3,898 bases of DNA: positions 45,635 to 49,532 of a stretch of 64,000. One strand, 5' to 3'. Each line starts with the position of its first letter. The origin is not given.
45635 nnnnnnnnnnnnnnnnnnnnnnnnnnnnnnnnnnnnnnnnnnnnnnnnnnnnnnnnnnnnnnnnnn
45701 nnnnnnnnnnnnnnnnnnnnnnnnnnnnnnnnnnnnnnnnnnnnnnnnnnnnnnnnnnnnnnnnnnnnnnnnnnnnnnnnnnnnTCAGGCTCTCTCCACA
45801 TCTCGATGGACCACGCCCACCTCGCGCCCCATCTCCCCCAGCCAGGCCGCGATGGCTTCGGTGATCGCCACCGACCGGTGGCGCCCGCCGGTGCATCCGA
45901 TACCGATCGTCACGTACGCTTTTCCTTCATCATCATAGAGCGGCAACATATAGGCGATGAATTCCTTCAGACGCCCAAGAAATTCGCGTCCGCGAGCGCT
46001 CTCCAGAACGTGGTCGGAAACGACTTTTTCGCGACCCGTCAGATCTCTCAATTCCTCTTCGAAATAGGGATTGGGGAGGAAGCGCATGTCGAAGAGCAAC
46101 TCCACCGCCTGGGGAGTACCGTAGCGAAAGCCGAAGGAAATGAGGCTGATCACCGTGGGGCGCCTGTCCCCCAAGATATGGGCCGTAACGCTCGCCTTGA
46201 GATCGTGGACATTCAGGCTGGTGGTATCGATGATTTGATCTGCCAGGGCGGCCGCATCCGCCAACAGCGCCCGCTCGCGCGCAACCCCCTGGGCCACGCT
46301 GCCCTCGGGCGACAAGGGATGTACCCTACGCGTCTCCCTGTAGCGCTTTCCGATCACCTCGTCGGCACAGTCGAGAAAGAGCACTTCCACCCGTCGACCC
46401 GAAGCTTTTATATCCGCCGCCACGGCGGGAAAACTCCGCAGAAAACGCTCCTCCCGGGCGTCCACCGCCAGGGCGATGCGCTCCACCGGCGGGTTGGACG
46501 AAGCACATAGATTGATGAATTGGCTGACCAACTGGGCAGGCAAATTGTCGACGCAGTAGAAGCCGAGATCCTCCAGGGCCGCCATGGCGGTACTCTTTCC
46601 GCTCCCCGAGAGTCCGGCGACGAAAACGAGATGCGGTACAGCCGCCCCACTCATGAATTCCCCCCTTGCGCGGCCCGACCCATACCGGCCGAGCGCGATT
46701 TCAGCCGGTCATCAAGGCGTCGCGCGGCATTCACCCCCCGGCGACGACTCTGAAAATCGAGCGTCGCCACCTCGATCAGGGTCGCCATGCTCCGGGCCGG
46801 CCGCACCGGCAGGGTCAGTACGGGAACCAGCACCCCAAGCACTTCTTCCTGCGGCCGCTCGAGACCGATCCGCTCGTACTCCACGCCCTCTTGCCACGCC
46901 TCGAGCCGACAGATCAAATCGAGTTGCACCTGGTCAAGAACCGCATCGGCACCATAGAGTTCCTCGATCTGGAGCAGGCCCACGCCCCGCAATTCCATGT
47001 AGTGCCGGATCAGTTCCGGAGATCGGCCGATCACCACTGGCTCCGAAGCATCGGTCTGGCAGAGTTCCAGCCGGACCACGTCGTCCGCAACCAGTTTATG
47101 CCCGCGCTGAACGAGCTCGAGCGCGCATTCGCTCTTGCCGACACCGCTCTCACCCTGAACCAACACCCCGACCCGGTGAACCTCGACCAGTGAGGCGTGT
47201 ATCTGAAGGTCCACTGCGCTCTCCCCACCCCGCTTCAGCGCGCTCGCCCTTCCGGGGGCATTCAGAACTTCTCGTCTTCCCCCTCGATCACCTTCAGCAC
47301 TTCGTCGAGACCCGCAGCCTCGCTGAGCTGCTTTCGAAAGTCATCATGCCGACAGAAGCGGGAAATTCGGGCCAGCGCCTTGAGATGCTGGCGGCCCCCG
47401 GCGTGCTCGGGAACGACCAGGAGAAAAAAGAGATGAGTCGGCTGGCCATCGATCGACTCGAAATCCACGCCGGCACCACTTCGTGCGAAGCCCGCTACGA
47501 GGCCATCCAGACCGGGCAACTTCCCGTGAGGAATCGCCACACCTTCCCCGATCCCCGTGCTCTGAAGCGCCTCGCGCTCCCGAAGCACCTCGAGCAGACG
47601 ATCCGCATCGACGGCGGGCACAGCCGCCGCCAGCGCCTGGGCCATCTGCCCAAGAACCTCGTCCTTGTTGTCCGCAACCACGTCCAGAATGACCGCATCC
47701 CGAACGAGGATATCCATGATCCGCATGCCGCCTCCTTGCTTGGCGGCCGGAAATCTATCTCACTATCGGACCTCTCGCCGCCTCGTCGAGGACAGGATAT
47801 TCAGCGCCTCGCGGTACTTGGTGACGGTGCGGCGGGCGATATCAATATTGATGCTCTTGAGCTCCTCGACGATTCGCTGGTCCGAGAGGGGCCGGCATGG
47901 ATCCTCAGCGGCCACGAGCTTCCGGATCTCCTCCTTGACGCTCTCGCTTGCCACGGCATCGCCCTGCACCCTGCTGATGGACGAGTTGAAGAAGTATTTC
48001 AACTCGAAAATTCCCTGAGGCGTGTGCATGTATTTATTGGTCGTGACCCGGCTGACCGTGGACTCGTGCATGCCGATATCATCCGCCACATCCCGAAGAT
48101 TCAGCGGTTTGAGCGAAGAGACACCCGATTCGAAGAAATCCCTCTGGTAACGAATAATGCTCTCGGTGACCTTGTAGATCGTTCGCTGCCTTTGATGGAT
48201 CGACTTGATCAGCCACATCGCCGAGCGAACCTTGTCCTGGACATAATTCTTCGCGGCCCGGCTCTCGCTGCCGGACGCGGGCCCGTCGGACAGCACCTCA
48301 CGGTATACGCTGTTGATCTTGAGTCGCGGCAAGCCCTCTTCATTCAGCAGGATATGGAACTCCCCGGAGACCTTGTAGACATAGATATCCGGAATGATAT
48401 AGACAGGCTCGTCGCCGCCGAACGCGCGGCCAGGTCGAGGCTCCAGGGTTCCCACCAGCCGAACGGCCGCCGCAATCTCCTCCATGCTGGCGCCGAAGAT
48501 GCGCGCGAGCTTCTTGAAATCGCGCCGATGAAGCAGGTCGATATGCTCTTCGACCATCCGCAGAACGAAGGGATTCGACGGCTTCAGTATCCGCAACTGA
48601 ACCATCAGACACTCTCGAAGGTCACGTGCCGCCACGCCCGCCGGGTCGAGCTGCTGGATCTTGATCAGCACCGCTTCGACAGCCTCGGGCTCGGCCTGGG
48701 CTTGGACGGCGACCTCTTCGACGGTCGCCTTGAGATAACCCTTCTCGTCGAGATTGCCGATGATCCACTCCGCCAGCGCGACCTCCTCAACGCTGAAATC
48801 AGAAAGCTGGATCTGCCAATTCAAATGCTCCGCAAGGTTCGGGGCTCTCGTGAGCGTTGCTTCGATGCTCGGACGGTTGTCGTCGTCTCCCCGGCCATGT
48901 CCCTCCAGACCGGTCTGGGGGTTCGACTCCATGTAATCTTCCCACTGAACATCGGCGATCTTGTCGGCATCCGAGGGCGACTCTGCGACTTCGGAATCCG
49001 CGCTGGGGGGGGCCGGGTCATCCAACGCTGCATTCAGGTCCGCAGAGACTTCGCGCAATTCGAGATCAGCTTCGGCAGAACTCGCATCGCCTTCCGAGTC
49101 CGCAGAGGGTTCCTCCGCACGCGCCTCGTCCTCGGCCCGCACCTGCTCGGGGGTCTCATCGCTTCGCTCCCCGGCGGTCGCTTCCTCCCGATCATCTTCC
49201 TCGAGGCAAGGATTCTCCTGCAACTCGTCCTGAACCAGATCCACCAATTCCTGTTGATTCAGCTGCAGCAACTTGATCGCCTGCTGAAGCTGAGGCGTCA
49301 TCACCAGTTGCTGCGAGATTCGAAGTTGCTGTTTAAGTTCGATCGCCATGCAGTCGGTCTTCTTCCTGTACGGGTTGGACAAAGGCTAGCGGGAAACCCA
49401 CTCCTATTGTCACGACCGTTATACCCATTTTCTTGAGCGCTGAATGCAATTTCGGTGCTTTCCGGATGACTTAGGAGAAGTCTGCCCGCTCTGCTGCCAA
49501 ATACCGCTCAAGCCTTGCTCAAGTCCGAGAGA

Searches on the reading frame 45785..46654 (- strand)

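Call 29: search_protein_families(library=pfam, proteins=[window:45785-46654:-], max_evalue=0.001)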
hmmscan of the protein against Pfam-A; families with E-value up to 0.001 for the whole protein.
window:45785-46654:- (289 aa): 2 families
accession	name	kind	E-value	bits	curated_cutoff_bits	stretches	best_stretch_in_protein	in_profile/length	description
PF22740.1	PapZ_C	-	5.1e-42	143.3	27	1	169-287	3-121/121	RapZ C-terminal domain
PF03668.21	RapZ-like_N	-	8.3e-42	143.1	25.4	1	9-163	3-157/158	RapZ-like N-terminal domain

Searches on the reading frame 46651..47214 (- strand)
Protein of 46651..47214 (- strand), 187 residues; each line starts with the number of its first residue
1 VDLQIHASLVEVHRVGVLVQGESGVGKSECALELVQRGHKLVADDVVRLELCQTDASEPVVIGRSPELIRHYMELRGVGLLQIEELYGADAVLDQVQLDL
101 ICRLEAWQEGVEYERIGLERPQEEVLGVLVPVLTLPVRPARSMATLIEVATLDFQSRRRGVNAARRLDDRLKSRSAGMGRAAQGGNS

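Call 84: search_protein_families(library=pfam, proteins=[window:46651-47214:-], max_evalue=0.001)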
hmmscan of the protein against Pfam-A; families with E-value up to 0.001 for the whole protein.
window:46651-47214:- (187 aa): 1 family
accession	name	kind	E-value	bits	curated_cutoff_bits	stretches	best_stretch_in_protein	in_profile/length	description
PF07475.17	Hpr_kinase_C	-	3.7e-55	186.5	33.3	1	4-170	8-170/171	HPr Serine kinase C-terminal domain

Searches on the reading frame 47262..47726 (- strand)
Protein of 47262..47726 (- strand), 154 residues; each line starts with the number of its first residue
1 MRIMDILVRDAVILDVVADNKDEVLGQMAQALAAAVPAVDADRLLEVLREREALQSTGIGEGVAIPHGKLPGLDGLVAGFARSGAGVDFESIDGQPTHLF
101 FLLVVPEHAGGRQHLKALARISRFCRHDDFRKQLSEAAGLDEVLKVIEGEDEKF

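Call 84: search_protein_families(library=pfam, proteins=[window:47262-47726:-], max_evalue=0.001)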
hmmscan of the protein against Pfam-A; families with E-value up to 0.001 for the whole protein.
window:47262-47726:- (154 aa): 1 family
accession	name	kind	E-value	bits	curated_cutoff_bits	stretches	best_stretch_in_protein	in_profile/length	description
PF00359.27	PTS_EIIA_2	-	3.2e-31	108.7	27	1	7-148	3-142/144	Phosphoenolpyruvate-dependent sugar phosphotransferase system, EIIA 2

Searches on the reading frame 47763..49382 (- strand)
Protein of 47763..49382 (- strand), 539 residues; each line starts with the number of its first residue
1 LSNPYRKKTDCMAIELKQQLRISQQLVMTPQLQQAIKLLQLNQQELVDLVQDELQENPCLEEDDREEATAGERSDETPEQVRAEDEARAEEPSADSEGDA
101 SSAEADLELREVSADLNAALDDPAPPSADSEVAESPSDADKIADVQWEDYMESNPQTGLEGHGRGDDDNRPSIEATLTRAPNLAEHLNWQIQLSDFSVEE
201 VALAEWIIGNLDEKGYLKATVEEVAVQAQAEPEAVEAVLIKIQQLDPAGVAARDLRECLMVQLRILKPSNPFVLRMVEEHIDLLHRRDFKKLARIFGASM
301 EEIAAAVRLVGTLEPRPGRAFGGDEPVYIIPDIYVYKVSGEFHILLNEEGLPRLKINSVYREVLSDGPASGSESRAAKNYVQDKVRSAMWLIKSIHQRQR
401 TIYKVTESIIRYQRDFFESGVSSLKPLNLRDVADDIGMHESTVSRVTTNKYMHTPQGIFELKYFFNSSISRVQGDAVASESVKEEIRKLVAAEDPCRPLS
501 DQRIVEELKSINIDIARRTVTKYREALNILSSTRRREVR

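Call 84: search_protein_families(library=pfam, proteins=[window:47763-49382:-], max_evalue=0.001)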
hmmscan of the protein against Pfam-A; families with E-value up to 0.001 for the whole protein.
window:47763-49382:- (539 aa): 3 families
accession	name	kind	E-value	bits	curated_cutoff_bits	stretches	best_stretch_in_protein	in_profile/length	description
PF04552.19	Sigma54_DBD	-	1.1e-63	214.2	22.8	1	379-536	2-159/160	Sigma-54, DNA binding domain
PF04963.19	Sigma54_CBD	-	1.6e-61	207.7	22.9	1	173-360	2-185/185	Sigma-54 factor, core binding domain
PF00309.25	Sigma54_AID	-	3.3e-16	59.3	23.8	1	17-62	1-46/46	Sigma-54 factor, Activator interacting domain (AID)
